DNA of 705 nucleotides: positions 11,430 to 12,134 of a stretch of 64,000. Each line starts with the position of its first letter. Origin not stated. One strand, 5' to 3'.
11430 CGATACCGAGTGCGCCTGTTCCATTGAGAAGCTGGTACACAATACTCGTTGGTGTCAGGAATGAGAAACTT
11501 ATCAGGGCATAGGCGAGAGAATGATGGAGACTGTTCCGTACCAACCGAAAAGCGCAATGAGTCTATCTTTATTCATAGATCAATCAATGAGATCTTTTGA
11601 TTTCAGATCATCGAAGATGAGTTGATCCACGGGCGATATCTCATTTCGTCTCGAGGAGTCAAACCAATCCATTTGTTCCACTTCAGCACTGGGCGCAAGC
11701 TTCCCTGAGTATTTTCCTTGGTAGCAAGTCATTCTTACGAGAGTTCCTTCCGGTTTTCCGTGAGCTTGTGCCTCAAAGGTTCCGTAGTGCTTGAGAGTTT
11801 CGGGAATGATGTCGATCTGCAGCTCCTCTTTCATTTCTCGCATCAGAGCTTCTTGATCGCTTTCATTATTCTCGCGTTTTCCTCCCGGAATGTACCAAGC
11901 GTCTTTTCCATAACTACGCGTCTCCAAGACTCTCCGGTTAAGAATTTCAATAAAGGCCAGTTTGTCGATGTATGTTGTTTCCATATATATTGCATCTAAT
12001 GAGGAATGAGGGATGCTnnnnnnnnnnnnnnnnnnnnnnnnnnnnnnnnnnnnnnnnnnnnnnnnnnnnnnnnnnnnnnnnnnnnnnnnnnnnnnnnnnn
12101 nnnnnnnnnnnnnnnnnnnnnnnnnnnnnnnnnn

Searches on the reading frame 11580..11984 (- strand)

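Call 15: search_protein_families(library=pfam, proteins=[window:11580-11984:-], max_evalue=0.01)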
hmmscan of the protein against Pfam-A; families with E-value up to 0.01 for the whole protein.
window:11580-11984:- (134 aa): 1 family
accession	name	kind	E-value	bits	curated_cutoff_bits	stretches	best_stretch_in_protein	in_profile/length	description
PF00293.34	NUDIX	-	1.3e-10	41.8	21.1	1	16-109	12-114/134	NUDIX domain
